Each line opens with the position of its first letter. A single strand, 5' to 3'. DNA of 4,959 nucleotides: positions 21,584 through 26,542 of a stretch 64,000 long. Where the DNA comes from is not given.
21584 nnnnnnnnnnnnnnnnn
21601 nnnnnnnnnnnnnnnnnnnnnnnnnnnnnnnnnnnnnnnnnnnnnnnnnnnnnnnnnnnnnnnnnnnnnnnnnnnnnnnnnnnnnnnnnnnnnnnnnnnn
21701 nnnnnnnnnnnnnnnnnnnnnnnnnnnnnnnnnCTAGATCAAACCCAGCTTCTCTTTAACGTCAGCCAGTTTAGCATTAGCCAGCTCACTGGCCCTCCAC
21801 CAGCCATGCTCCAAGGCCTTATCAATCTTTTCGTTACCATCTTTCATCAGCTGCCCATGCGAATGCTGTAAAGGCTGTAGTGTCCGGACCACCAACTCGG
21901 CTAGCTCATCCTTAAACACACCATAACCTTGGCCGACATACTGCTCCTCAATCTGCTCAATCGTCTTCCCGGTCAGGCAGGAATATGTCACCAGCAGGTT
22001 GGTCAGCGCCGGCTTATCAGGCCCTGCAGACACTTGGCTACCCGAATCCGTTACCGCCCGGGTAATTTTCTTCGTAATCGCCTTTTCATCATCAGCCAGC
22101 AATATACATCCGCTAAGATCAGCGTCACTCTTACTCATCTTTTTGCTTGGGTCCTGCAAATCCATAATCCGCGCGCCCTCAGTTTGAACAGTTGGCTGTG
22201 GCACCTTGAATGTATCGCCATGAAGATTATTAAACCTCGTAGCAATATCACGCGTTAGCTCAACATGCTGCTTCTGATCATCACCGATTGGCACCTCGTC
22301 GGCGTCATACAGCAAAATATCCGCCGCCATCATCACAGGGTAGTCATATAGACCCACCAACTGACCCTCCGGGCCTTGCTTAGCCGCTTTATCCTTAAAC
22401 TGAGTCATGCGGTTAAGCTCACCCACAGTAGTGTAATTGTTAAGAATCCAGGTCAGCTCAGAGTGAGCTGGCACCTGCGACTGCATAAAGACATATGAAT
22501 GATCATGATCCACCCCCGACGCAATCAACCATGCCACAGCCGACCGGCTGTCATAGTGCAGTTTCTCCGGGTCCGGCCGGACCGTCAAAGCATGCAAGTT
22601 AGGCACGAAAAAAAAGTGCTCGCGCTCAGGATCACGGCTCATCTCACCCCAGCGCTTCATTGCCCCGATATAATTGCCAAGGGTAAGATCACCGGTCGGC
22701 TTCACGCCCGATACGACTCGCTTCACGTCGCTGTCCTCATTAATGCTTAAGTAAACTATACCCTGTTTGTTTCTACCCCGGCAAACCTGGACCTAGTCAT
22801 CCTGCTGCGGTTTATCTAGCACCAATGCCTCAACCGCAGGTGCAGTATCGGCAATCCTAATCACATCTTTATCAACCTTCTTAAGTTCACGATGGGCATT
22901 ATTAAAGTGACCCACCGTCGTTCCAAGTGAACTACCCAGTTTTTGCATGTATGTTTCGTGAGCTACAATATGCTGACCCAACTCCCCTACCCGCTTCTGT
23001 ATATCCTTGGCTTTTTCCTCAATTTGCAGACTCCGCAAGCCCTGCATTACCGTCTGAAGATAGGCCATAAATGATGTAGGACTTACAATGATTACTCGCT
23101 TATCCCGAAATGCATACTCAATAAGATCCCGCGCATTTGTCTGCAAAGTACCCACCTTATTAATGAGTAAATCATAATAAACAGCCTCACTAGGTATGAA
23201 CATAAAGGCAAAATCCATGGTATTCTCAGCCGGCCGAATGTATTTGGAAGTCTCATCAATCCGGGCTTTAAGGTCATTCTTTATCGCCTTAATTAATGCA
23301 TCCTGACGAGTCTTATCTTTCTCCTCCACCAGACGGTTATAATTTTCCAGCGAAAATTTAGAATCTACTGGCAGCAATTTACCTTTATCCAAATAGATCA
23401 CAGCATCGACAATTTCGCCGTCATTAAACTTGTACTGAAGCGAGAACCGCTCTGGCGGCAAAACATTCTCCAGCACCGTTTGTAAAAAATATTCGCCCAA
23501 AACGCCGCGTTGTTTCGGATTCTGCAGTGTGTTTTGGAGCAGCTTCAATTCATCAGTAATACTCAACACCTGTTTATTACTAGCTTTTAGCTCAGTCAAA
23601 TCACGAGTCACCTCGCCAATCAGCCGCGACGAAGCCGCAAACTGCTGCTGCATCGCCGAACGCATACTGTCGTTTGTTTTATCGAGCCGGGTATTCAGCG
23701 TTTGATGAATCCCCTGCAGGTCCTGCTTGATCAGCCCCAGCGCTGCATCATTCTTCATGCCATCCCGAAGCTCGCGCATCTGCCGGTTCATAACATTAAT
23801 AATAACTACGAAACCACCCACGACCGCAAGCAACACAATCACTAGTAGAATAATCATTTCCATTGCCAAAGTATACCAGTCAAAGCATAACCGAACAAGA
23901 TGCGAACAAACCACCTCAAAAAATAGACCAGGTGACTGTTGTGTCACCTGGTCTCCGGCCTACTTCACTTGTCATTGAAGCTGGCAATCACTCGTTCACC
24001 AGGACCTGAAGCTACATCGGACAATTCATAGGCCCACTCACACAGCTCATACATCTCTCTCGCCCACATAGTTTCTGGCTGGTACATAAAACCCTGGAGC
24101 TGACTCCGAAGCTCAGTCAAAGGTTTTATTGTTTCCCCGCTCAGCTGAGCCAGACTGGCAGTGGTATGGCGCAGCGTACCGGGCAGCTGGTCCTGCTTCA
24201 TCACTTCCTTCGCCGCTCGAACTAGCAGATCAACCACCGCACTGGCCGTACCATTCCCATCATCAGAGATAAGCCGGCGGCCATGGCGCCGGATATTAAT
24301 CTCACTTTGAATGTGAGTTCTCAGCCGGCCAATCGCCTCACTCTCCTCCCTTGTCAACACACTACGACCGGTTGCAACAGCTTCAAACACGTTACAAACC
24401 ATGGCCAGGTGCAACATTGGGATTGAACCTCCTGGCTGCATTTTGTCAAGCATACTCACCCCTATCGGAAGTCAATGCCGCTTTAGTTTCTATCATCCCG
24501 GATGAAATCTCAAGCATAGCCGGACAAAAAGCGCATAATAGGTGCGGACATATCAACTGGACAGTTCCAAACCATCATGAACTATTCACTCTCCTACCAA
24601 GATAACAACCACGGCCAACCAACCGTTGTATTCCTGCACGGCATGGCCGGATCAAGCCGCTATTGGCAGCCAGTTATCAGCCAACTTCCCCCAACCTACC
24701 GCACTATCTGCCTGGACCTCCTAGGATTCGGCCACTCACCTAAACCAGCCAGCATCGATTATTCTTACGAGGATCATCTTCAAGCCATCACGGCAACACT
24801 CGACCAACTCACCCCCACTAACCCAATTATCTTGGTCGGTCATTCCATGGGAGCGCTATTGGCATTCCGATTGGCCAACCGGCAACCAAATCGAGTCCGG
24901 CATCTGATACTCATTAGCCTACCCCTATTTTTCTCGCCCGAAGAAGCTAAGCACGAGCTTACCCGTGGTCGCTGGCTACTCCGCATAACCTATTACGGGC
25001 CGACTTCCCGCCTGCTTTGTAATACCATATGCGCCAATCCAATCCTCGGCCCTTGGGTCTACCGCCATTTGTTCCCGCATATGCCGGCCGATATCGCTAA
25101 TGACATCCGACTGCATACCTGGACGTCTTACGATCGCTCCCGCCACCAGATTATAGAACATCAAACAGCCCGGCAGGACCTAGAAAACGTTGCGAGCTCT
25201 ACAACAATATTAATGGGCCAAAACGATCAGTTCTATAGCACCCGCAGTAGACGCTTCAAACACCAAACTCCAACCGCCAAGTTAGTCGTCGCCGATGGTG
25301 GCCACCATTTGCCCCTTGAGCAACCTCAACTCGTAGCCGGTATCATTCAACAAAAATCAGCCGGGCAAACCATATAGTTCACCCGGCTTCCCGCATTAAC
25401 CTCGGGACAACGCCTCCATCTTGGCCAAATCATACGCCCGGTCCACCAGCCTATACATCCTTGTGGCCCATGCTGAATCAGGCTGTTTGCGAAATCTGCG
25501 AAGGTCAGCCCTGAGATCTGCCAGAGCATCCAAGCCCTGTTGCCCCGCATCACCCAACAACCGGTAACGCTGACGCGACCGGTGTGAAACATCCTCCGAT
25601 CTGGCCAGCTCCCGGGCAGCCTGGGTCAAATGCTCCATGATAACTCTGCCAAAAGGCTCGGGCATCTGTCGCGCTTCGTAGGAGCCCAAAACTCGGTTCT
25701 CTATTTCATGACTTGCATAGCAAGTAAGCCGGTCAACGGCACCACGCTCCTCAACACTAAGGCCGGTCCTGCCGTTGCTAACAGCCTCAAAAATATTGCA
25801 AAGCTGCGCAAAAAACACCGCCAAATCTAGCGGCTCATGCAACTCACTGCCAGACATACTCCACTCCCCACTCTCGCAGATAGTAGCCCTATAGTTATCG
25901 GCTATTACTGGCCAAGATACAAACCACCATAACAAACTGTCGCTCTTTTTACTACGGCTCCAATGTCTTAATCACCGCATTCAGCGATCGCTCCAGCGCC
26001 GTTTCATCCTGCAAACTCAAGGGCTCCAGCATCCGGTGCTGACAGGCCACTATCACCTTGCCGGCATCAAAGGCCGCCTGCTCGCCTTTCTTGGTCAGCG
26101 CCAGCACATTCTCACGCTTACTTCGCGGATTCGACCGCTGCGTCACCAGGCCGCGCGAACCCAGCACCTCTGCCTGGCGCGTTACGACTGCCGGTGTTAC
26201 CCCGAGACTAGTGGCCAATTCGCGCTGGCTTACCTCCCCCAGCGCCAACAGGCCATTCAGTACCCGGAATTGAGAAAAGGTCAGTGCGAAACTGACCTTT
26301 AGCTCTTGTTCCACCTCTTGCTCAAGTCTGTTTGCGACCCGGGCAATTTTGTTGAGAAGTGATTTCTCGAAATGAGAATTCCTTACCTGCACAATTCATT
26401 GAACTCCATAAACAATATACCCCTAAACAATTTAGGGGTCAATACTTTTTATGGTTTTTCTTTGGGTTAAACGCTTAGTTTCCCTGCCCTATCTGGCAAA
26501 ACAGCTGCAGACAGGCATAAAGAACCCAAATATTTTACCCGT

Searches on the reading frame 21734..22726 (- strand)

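Call 9: search_protein_families(library=pfam, proteins=[window:21734-22726:-], max_evalue=0.001)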
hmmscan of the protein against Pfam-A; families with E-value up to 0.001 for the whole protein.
window:21734-22726:- (330 aa): 1 family
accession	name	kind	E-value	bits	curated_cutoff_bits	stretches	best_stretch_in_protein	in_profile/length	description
PF00579.31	tRNA-synt_1b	-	4.9e-63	213.6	21.1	1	3-284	7-292/292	tRNA synthetases class I (W and Y)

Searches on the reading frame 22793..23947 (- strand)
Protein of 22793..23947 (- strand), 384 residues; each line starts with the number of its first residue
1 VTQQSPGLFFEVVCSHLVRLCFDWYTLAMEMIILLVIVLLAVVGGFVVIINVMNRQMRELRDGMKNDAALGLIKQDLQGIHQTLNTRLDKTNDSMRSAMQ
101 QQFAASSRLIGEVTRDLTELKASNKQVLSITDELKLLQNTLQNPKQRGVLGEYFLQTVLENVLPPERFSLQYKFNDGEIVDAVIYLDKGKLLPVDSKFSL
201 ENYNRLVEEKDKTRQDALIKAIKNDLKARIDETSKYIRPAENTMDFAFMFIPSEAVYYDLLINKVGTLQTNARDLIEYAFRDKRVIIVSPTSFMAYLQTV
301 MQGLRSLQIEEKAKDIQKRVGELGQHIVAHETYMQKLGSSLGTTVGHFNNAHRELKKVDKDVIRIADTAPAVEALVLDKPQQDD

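Call 9: search_protein_families(library=pfam, proteins=[window:22793-23947:-], max_evalue=0.001)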
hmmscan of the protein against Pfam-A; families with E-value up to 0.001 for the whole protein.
window:22793-23947:- (384 aa): 1 family
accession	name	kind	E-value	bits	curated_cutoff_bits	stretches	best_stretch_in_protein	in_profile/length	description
PF02646.22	RmuC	-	1.4e-57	195.5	26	1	77-367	3-279/291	RmuC family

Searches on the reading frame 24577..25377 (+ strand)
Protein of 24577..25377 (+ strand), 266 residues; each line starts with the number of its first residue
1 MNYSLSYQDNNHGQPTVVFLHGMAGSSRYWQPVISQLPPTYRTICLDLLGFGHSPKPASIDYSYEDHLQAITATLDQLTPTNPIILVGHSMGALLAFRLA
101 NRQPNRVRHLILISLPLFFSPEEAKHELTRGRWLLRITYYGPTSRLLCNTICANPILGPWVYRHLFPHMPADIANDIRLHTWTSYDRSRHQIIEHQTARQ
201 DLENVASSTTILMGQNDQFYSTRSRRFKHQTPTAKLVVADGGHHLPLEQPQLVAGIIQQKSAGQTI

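Call 9: search_protein_families(library=pfam, proteins=[window:24577-25377:+], max_evalue=0.001)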
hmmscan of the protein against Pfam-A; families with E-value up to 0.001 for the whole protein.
window:24577-25377:+ (266 aa): 13 families
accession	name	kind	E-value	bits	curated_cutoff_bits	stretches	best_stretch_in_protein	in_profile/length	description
PF00561.26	Abhydrolase_1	-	4.9e-30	105.4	25.8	1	15-248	1-243/245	alpha/beta hydrolase fold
PF12697.13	Abhydrolase_6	-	3e-25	90.6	26.3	1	17-254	1-215/217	Alpha/beta hydrolase family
PF12146.15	Hydrolase_4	-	8.3e-19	68.3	27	1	15-247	5-235/239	Serine aminopeptidase, S33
PF00975.26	Thioesterase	-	3.3e-11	44.3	26.4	1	16-114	2-101/226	Thioesterase domain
PF07819.20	PGAP1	-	3.9e-07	30.5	24.3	1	69-123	77-135/233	PGAP1-like alpha/beta domain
PF03959.19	FSH1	-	7.4e-06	26.2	21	1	60-251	81-207/211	Serine hydrolase (FSH1)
PF06821.19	Ser_hydrolase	-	2.6e-05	24.6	22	1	63-116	38-91/172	Serine hydrolase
PF20408.4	Abhydrolase_11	-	4.2e-05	23.8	27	0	68-130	61-119/193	Alpha/beta hydrolase domain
PF10230.15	LIDHydrolase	-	5.3e-05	23.5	27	1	17-139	5-141/262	Lipid-droplet associated hydrolase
PF02230.22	Abhydrolase_2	-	5.8e-05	23.5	23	0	58-114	81-137/217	Phospholipase/Carboxylesterase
PF11288.14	DUF3089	-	6e-05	23.1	23.4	1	39-103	51-115/207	Protein of unknown function (DUF3089)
PF06342.18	DUF1057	-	0.00017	21.2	21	1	14-104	35-126/297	Alpha/beta hydrolase of unknown function (DUF1057)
PF00756.26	Esterase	-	0.00045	20.5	22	0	65-149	96-154/251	Putative esterase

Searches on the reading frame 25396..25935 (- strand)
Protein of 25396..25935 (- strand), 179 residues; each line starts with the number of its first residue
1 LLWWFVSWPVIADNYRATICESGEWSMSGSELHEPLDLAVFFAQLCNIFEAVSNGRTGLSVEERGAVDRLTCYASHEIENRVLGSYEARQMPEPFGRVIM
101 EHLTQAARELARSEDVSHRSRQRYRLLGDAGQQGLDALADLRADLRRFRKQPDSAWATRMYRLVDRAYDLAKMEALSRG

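Call 9: search_protein_families(library=pfam, proteins=[window:25396-25935:-], max_evalue=0.001)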
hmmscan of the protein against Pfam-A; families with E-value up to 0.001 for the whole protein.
window:25396-25935:- (179 aa): 0 families

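Call 14: search_protein_families(library=pfam, proteins=[window:25396-25935:-], max_evalue=10)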
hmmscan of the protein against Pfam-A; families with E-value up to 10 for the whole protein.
window:25396-25935:- (179 aa): 1 family
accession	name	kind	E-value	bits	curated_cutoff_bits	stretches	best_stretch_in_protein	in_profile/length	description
PF19802.4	DUF6285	-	0.068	14.3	28.1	1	97-147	12-62/91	Domain of unknown function (DUF6285)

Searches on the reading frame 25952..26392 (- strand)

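Call 9: search_protein_families(library=pfam, proteins=[window:25952-26392:-], max_evalue=0.001)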
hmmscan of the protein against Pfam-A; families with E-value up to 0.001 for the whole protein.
window:25952-26392:- (146 aa): 3 families
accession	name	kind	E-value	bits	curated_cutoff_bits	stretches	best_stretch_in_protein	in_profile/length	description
PF12802.13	MarR_2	-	4.1e-10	40.1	27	1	37-93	3-60/61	MarR family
PF01047.28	MarR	-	2.7e-09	37.2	24.6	1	37-94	1-58/59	MarR family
PF13545.12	HTH_Crp_2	-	0.00014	22.2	27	1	53-86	22-55/70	Crp-like helix-turn-helix domain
